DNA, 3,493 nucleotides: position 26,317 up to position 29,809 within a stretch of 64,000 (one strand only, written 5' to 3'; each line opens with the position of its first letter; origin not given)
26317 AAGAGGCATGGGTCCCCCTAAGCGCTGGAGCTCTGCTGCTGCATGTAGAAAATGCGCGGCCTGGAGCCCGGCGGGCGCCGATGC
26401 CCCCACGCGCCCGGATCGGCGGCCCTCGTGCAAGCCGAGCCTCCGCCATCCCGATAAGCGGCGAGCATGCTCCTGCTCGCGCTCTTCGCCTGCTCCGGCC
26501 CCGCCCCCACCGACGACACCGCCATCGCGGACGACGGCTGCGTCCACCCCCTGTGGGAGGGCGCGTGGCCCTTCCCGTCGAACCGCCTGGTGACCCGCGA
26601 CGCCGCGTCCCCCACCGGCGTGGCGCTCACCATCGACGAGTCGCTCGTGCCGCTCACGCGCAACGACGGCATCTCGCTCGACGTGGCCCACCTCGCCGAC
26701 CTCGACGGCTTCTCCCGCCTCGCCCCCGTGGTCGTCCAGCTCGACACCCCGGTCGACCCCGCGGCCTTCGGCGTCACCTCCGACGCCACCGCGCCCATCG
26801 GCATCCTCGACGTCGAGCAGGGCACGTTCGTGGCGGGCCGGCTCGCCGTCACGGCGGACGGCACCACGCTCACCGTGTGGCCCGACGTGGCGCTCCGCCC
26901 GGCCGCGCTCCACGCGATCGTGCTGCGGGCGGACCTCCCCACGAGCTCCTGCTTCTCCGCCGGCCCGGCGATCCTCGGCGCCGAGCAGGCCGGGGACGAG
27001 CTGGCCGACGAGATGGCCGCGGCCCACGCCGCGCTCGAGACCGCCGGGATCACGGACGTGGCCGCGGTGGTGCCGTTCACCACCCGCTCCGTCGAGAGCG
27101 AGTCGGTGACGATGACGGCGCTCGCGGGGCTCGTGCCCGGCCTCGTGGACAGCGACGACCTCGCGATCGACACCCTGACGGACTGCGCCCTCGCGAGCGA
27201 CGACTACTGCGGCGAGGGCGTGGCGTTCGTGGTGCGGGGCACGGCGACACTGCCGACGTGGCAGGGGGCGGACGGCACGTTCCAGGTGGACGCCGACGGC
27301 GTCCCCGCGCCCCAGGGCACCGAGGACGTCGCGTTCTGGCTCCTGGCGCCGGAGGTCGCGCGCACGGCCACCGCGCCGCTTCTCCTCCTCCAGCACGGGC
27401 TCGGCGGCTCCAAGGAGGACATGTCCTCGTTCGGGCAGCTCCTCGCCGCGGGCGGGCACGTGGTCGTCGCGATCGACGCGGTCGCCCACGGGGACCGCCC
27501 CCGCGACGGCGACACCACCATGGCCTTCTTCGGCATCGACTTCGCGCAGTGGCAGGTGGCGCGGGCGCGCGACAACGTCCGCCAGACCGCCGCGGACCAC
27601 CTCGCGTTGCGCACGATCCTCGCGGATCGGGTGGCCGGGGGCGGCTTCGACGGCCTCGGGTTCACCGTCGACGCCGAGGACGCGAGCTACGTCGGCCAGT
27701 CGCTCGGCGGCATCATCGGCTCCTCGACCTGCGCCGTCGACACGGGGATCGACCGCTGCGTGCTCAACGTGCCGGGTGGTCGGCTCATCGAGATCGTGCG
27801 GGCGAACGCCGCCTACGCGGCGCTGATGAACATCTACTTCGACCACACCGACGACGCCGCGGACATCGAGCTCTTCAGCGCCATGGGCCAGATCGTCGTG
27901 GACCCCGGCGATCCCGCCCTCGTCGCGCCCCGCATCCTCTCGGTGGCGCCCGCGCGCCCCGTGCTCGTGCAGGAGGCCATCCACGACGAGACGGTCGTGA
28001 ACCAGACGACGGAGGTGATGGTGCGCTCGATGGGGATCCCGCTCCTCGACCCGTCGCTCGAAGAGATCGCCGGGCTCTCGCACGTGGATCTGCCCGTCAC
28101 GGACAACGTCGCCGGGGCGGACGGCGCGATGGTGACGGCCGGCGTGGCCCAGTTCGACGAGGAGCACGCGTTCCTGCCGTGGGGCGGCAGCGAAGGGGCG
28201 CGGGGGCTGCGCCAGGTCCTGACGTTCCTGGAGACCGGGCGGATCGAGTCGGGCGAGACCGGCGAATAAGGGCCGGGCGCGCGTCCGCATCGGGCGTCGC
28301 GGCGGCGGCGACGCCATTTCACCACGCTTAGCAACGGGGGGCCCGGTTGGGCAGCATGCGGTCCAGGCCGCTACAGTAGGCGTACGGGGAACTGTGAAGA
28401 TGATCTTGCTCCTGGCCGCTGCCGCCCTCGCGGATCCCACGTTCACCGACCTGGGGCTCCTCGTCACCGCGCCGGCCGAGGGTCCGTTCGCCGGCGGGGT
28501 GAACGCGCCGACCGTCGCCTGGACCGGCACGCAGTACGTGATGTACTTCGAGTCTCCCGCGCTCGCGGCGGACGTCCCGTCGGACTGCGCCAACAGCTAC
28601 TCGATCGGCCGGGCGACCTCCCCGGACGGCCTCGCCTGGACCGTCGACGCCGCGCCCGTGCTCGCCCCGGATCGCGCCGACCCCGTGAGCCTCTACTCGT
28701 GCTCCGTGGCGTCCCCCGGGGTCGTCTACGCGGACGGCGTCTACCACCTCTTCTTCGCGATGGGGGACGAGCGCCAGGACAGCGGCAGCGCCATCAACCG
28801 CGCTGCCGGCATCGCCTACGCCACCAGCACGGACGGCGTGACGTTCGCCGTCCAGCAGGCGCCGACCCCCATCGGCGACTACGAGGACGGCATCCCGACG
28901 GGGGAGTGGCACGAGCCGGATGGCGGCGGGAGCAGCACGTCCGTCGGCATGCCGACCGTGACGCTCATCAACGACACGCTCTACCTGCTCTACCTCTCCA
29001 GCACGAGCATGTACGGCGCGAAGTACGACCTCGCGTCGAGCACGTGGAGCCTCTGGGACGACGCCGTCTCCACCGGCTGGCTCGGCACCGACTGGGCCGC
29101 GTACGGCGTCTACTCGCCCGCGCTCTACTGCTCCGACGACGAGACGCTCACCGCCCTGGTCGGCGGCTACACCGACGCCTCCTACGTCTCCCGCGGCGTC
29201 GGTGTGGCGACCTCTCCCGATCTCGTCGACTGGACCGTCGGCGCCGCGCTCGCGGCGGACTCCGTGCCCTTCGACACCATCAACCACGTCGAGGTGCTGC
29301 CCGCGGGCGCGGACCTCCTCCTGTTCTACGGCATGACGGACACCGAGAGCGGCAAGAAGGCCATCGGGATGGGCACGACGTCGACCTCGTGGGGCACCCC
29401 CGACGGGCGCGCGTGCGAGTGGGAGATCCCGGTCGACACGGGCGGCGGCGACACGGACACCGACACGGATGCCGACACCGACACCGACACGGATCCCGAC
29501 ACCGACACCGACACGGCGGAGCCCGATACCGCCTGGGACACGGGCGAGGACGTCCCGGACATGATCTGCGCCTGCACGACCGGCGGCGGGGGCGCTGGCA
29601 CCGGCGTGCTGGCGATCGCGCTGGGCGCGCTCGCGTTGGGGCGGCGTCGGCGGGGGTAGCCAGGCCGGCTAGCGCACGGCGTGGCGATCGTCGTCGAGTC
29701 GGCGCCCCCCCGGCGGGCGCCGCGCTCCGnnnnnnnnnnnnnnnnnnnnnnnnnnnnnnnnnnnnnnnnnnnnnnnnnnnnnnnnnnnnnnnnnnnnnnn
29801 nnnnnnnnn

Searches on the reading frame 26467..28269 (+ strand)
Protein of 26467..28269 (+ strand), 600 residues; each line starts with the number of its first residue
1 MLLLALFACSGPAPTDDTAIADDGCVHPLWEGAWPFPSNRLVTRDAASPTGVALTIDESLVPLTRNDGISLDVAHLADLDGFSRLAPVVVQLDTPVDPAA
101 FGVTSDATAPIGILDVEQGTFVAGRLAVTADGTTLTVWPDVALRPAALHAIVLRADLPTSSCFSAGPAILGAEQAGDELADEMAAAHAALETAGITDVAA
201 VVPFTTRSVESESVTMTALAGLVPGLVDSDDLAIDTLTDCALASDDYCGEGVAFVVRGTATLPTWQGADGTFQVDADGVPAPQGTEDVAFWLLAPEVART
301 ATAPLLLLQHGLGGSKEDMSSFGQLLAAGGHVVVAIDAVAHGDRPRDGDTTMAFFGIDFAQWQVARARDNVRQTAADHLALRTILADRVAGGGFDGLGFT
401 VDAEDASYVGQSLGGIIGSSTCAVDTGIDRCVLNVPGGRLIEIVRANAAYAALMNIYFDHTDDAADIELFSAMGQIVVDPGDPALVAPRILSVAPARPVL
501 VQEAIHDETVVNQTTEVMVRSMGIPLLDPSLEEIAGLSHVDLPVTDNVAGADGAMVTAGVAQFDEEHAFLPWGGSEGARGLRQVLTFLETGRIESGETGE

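Call 3: search_protein_families(library=pfam, proteins=[window:26467-28269:+], max_evalue=0.01)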
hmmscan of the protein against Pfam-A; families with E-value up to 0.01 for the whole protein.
window:26467-28269:+ (600 aa): 2 families
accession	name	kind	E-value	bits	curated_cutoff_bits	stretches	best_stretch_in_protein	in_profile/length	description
PF00561.26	Abhydrolase_1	-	0.002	18.3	25.8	0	304-372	1-63/245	alpha/beta hydrolase fold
PF03403.19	PAF-AH_p_II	-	0.0057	15.7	20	1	303-337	100-134/372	Platelet-activating factor acetylhydrolase, isoform II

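Call 4: search_protein_families(library=ncbifam, proteins=[window:26467-28269:+], max_evalue=0.01)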
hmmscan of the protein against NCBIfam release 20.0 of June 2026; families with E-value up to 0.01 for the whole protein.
window:26467-28269:+ (600 aa): 2 families
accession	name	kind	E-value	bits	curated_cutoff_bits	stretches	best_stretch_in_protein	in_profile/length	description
TIGR03502.1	lipase_Pla1_cef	subfamily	9.7e-22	77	383.9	1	301-424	444-570/790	VolA/Pla-1 family phospholipase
NF007857.0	PRK10566.1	equivalog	7.4e-05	22.7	201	1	294-393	18-113/249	esterase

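Call 57: search_protein_families(library=padloc, proteins=[window:26467-28269:+], max_evalue=0.01)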
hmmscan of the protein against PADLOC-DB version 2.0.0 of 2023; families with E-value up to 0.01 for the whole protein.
window:26467-28269:+ (600 aa): 0 families

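Call 63: find_related_loci(query=window:26467-28266:+, collection=metagenome_contigs, flank=10000)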
Query window:26467-28266:+ (600 aa) in metagenome_contigs; peptide patterns used: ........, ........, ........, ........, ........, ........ (x = any residue, [..] = any of these).
127 stretches matched a pattern; 1 encode a relative of the query (tblastn E <= 1e-3); 1 distinct loci.
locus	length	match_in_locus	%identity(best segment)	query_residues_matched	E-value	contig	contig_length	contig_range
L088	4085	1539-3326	73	1-600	0e+0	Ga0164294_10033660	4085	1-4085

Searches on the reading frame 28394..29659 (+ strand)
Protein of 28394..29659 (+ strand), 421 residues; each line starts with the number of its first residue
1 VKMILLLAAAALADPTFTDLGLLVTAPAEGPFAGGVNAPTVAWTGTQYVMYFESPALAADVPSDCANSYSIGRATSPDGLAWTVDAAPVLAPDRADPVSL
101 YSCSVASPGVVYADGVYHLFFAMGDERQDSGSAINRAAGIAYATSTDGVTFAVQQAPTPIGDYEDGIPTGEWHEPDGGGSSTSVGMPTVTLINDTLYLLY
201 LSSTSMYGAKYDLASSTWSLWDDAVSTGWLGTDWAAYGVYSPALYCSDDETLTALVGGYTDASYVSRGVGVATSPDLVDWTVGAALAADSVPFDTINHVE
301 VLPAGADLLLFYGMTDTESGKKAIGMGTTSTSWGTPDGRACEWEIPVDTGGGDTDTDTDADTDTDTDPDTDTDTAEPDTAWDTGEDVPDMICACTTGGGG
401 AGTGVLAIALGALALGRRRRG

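Call 3: search_protein_families(library=pfam, proteins=[window:28394-29659:+], max_evalue=0.01)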
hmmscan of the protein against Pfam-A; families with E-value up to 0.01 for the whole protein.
window:28394-29659:+ (421 aa): 0 families

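Call 4: search_protein_families(library=ncbifam, proteins=[window:28394-29659:+], max_evalue=0.01)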
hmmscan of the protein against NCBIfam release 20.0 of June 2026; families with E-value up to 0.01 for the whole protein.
window:28394-29659:+ (421 aa): 2 families
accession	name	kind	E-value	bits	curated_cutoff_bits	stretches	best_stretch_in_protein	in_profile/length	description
NF052550.1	BManbPhaseBMBP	equivalog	3.2e-06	26.7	450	1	86-163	9-83/296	beta-1,2-mannobiose phosphorylase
NF058598.1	BetMansidBT3780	equivalog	8.9e-05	21.7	550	0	106-281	63-232/366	beta-1,2-mannosidase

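Call 57: search_protein_families(library=padloc, proteins=[window:28394-29659:+], max_evalue=0.01)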
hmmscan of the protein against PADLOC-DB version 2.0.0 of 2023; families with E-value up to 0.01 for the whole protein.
window:28394-29659:+ (421 aa): 0 families
